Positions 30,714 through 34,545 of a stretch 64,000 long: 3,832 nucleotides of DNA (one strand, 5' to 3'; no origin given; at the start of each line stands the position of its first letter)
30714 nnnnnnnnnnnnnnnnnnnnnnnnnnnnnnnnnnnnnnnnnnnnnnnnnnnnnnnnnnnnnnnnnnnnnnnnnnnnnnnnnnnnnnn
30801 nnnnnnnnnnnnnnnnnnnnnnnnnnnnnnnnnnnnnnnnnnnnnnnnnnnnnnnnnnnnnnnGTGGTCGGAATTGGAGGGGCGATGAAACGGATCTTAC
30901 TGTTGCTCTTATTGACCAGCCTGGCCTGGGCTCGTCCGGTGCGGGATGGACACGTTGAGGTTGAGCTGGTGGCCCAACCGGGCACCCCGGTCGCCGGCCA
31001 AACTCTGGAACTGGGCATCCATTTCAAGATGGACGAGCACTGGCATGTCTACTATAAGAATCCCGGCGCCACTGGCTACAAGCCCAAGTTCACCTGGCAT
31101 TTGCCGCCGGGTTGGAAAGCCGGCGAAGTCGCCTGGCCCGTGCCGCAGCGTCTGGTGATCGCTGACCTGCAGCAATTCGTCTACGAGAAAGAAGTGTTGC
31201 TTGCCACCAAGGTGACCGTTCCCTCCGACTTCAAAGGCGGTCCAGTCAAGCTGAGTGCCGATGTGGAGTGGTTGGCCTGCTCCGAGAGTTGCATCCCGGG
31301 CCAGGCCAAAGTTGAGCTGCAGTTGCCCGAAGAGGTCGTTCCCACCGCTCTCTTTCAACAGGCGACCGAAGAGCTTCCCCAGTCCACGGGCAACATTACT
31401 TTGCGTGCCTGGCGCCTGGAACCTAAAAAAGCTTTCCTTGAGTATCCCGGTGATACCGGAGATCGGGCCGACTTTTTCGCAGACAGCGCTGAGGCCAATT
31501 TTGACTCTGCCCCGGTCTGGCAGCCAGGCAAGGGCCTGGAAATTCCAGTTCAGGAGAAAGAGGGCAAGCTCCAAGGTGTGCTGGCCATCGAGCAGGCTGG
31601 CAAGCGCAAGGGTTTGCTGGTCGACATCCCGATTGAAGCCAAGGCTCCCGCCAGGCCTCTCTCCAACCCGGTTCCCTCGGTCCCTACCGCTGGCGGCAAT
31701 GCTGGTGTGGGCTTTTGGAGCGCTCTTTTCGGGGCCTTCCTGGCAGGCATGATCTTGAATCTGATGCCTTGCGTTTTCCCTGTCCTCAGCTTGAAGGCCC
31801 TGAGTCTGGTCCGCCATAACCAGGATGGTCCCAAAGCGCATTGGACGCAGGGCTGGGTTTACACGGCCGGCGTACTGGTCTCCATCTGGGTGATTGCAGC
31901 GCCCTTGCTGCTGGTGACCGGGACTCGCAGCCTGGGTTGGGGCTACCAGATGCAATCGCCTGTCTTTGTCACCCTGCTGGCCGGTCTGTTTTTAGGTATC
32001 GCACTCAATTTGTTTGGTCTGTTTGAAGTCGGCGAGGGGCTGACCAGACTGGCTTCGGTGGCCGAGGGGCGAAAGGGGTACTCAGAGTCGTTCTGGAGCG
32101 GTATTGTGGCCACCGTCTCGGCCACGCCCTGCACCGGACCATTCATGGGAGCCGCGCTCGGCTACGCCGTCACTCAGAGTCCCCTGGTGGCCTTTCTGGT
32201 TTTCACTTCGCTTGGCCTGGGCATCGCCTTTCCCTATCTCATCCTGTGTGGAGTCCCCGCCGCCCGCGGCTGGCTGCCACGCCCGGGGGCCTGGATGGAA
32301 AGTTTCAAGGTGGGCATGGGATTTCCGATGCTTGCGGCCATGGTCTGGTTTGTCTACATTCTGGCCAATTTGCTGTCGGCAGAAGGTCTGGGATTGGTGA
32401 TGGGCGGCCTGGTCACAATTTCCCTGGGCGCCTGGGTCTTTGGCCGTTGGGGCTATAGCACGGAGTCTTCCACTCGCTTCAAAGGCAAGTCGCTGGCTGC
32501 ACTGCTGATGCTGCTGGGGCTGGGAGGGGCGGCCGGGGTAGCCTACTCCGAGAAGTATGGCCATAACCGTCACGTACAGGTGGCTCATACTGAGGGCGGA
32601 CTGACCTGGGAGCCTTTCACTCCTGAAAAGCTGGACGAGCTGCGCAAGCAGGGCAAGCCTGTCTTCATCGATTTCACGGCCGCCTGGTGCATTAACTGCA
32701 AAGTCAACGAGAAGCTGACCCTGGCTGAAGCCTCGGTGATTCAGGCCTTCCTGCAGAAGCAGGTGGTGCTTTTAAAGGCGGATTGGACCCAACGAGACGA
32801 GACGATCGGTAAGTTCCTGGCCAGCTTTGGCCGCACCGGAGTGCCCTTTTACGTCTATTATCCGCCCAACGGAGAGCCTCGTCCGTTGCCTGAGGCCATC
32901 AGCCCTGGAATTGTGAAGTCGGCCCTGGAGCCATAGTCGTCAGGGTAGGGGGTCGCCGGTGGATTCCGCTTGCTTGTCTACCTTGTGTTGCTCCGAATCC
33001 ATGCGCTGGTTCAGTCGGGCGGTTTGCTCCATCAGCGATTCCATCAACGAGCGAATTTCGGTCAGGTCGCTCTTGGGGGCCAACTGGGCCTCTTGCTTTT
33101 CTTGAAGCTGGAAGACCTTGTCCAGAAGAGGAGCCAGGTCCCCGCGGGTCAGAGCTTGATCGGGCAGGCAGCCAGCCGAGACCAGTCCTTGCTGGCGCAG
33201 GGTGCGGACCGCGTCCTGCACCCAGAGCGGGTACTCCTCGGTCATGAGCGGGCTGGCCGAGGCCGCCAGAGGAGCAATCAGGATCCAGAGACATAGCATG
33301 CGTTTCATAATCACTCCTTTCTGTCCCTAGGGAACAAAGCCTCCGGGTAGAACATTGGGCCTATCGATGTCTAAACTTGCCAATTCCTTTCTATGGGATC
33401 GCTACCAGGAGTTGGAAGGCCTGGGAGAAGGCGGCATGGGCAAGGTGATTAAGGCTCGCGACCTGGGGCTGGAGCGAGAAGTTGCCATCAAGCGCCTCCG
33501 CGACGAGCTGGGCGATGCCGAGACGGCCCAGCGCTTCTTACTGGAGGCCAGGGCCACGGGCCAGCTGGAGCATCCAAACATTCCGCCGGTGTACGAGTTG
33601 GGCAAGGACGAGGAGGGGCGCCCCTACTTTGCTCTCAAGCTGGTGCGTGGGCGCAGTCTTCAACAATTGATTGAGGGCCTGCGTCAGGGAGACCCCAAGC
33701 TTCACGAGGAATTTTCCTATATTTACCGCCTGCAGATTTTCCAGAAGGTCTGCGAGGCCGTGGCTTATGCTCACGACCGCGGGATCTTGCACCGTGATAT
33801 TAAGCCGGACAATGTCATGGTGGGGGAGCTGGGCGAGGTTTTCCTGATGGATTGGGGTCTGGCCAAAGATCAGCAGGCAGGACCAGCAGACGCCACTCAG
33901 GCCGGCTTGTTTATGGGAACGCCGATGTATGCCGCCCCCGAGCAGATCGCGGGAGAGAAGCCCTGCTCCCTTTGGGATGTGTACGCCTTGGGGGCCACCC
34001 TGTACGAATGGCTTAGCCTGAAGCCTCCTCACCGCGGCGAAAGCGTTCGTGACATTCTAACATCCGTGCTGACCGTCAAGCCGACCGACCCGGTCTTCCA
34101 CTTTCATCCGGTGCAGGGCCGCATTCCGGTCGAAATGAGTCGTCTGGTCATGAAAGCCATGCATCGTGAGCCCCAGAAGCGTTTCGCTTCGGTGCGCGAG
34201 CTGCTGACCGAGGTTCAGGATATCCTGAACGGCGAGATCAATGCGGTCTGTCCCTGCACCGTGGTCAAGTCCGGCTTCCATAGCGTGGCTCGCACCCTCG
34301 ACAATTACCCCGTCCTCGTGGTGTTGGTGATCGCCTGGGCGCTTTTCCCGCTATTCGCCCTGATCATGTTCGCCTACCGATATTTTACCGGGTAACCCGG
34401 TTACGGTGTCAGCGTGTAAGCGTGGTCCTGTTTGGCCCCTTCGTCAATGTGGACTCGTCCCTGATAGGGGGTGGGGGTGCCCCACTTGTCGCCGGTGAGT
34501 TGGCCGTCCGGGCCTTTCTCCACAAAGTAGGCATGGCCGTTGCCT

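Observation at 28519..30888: Predicted dead-kinase / degenerate-NTPase STAND-like protein translationally coupled inside a secD-secF-X-dsbD operon.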

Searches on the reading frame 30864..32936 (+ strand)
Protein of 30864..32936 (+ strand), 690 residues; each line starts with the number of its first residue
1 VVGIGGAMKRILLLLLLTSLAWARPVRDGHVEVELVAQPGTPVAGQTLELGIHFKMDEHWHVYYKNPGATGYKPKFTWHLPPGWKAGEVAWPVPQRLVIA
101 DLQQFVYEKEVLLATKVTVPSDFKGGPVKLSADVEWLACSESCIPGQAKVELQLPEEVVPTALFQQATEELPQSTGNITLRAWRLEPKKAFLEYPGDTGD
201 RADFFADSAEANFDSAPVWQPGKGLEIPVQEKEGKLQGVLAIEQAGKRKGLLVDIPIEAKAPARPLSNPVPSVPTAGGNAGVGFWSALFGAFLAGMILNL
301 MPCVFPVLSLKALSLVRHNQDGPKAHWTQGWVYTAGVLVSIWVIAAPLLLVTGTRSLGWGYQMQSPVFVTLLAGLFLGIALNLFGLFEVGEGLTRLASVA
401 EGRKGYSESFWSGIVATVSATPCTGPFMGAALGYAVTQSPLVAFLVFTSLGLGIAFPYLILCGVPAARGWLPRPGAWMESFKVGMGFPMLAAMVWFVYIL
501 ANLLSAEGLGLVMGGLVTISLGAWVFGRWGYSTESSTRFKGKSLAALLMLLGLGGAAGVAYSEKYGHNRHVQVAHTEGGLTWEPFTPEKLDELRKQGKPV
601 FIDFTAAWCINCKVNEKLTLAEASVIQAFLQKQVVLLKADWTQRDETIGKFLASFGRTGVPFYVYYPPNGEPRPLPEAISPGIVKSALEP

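Call 6: search_protein_families(library=pfam, proteins=[window:30864-32936:+], max_evalue=0.01)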
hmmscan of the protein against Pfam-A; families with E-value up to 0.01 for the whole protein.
window:30864-32936:+ (690 aa): 6 families
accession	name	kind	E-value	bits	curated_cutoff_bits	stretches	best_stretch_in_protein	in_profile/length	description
PF13899.12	Thioredoxin_7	-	1.1e-21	77.2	27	1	581-668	1-83/83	Thioredoxin-like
PF02683.22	DsbD_TM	-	3.8e-18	66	27.1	1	285-497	2-215/219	Cytochrome C biogenesis protein transmembrane domain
PF11412.14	DsbD_N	-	6.5e-18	65.3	25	1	44-153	16-117/119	Thiol:disulfide interchange protein DsbD, N-terminal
PF03190.21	Thioredox_DsbH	-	9.8e-06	26.1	27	1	575-646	15-85/163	Protein of unknown function, DUF255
PF13098.12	Thioredoxin_2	-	8.9e-05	23.2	27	1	594-669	2-85/104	Thioredoxin-like domain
PF00085.26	Thioredoxin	-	0.00038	20.9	23.5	1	592-650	13-67/103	Thioredoxin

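Call 7: search_protein_families(library=ncbifam, proteins=[window:30864-32936:+], max_evalue=0.01)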
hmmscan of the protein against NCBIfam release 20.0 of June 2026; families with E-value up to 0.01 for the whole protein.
window:30864-32936:+ (690 aa): 4 families
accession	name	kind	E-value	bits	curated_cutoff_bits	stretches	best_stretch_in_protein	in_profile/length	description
NF045694.1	seleno_TsoB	exception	6.2e-45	153.3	805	1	271-671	168-548/572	rhodanese/DsbD fusion-like selenoprotein TsoB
NF001419.0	PRK00293.1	subfamily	2.2e-39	135.5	330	1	284-672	168-550/574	protein-disulfide reductase DsbD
TIGR01068.1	thioredoxin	equivalog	0.0019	18.3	96.8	1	589-616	5-33/101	thioredoxin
NF008229.0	PRK10996.1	equivalog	0.0071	16.1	125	0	586-613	41-68/141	thioredoxin TrxC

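Call 38: find_homologous_proteins(query=window:30885-32936:+, max_evalue=1e-20)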
Query window:30885-32936:+ (683 aa): 7772 proteins with E <= 1e-20 among 8000 candidates; the best 120 are listed.
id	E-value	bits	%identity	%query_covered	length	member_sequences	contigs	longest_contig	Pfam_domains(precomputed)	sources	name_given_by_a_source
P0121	0.0e+0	1564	100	100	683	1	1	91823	PF03190.22,PF13899.13,PF02683.23,PF11412.15,PF13098.14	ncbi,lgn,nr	ncbi:thioredoxin family protein [bacterium]|nr:thioredoxin family protein [bacterium]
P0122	0.0e+0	1359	85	100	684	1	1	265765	PF03190.22,PF13899.13,PF02683.23,PF11412.15,PF13098.14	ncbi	ncbi:MAG: thioredoxin family protein [Vulcanimicrobiota bacterium]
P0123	0.0e+0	1295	82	100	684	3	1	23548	PF13899.13,PF02683.23,PF11412.15,PF13098.14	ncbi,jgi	jgi:thiol:disulfide interchange protein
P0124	0.0e+0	1293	82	100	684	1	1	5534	PF03190.22,PF13899.13,PF02683.23,PF11412.15,PF13098.14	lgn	-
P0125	0.0e+0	1273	81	98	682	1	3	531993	PF03190.22,PF13899.13,PF02683.23,PF11412.15,PF13098.14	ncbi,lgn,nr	ncbi:MAG: thioredoxin family protein [Candidatus Eremiobacteraeota bacterium]|nr:thioredoxin family 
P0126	0.0e+0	1262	81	98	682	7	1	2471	PF03190.22,PF13899.13,PF02683.23,PF11412.15,PF13098.14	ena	-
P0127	0.0e+0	1258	81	99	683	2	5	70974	PF03190.22,PF13899.13,PF02683.23,PF11412.15,PF13098.14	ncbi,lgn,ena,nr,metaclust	ncbi:hypothetical protein ABS71_17550 [bacterium SCN 62-11]|nr:thioredoxin family protein [Candidatu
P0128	0.0e+0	1251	80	100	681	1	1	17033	PF03190.22,PF13899.13,PF02683.23,PF11412.15,PF13098.14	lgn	-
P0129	0.0e+0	1250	80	99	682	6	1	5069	PF03190.22,PF13899.13,PF02683.23,PF11412.15,PF13098.14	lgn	-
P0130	0.0e+0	1245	80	97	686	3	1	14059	PF03190.22,PF13899.13,PF02683.23,PF11412.15,PF13098.14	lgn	-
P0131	0.0e+0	1131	74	97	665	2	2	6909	PF03190.22,PF13899.13,PF02683.23,PF11412.15,PF13098.14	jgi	-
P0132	0.0e+0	1116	72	100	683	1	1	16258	PF03190.22,PF13899.13,PF02683.23,PF11412.15,PF13098.14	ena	-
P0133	0.0e+0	1019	67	98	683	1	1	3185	PF13899.13,PF02683.23,PF11412.15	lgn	-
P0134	1.7e-297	1007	66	100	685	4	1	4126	PF13899.13,PF02683.23,PF11412.15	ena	-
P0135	9.8e-295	997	65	100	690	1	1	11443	PF13899.13,PF02683.23,PF11412.15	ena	-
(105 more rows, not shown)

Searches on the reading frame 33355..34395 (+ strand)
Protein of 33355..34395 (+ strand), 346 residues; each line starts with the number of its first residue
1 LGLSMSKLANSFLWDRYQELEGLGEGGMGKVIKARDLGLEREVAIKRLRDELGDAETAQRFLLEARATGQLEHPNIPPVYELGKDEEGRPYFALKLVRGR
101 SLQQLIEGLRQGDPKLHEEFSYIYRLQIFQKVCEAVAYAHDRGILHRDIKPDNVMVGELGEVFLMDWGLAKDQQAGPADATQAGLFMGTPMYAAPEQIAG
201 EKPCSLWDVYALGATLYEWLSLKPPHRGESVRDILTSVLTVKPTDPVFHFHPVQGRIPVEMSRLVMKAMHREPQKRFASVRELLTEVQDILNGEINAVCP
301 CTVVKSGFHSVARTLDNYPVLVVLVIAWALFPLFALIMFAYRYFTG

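Call 6: search_protein_families(library=pfam, proteins=[window:33355-34395:+], max_evalue=0.01)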
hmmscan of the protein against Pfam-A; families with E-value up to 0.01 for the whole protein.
window:33355-34395:+ (346 aa): 5 families
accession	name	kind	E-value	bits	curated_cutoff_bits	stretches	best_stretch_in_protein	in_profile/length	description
PF00069.31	Pkinase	-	5.7e-40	137.8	31.7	1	17-283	1-257/263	Protein kinase domain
PF07714.23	PK_Tyr_Ser-Thr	-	2.1e-24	86.7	23.1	1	21-277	5-249/258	Protein tyrosine and serine/threonine kinase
PF14531.12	Kinase-like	-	0.00016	21.5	25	1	102-272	125-285/289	Kinase-like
PF01636.29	APH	-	0.00029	21.1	23.2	1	103-170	137-197/239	Phosphotransferase enzyme family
PF17667.7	Pkinase_fungal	-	0.0058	15.8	24.1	0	130-198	293-365/387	Fungal protein kinase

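Call 7: search_protein_families(library=ncbifam, proteins=[window:33355-34395:+], max_evalue=0.01)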
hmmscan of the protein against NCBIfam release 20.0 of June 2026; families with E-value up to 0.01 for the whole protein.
window:33355-34395:+ (346 aa): 18 families
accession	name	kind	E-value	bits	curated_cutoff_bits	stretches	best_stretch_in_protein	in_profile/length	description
NF033483.0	PknB_PASTA_kin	equivalog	2.4e-68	231.5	450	1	11-294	3-272/563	Stk1 family PASTA domain-containing Ser/Thr kinase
NF009651.0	PRK13184.1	equivalog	7.8e-63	212.8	839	1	15-295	2-295/932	serine/threonine-protein kinase PknD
NF052427.1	StpK7MSMEG_1200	equivalog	9.7e-42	143.2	900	1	16-316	8-289/601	serine/threonine protein kinase StpK7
NF047741.1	antiphage_MADS6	equivalog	3.4e-32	111.7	460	2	117-293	293-463/612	methylation-associated defense system protein kinase MAD6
TIGR03903.1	TOMM_kin_cyc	equivalog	1.5e-30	105.8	705.75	1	41-290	4-247/1267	TOMM system kinase/cyclase fusion protein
NF038150.1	lanthi_synth_IV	equivalog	4.2e-26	91.5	650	1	10-289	184-455/851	class IV lanthionine synthetase LanL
NF033442.0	BREX_PglW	equivalog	1.1e-19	69.8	990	1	54-290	250-486/1391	BREX system serine/threonine kinase PglW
NF038151.1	lanthi_synth_III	equivalog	8.3e-13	47.6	575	1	57-217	266-420/833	class III lanthionine synthetase LanKC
NF053615.1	SerThrKinAfsKStmc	equivalog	5.3e-12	45.2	1300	1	20-238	18-225/809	protein serine/threonine kinase AfsK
NF043056.1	T4SS_LegK1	equivalog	9.2e-11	41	550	1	77-216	142-280/516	Dot/Icm T4SS effector kinase LegK1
TIGR03724.2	arch_bud32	equivalog_domain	3.1e-08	33.3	125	1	57-186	36-147/193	KEOPS complex kinase/ATPase Bud32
NF007174.0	PRK09605.1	equivalog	3.7e-06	25.7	447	1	55-175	377-478/535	bifunctional N(6)-L-threonylcarbamoyladenine synthase/serine/threonine protein kinase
NF011464.0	PRK14879.1-7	equivalog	2.8e-05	23.9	246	1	105-173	87-152/221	Kae1-associated kinase Bud32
NF002475.0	PRK01723.1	equivalog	0.00013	21.1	142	1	127-174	147-194/241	3-deoxy-D-manno-octulosonic acid kinase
NF011462.0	PRK14879.1-3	equivalog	0.00032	20.5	174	1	122-171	81-129/192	Kae1-associated kinase Bud32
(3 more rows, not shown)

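Call 46: search_protein_families(library=padloc, proteins=[window:33355-34395:+], max_evalue=0.01)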
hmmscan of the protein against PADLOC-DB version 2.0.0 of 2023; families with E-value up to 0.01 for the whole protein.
window:33355-34395:+ (346 aa): 34 families (the best 25 are shown)
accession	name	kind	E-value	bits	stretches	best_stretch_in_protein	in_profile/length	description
PDLC04061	PD-T4-6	-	1.9e-72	243.5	1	11-294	12-287/510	-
PDLC04042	PD-T4-6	-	1.3e-70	236.4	1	10-293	4-275/292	-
PDLC04053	PD-T4-6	-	6.5e-63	211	1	16-294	10-275/311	-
PDLC04060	PD-T4-6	-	6.3e-61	204.7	1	10-296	3-275/486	-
PDLC04138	mad6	-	3e-59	199.6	1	9-293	45-316/659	mads_6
PDLC04043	PD-T4-6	-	1.8e-57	193.4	1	15-299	15-286/452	-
PDLC04054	PD-T4-6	-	2.9e-56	189.4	1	15-298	10-281/347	-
PDLC04047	PD-T4-6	-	2.1e-55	186.1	1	10-292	5-274/327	-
PDLC04057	PD-T4-6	-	3.6e-54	182.5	1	15-293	8-273/443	-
PDLC04052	PD-T4-6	-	1.5e-52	177.5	1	11-295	5-281/496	-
PDLC04039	PD-T4-6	-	1.4e-51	173.9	1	9-295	10-280/458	-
PDLC04041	PD-T4-6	-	2.4e-47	160.2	1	15-287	28-290/443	-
PDLC04040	PD-T4-6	-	7.4e-46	155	1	23-296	2-271/547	-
PDLC04048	PD-T4-6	-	5.7e-44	148.9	1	13-289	8-271/354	-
PDLC04064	PD-T4-6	-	1.9e-41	140.3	1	17-304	22-294/369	-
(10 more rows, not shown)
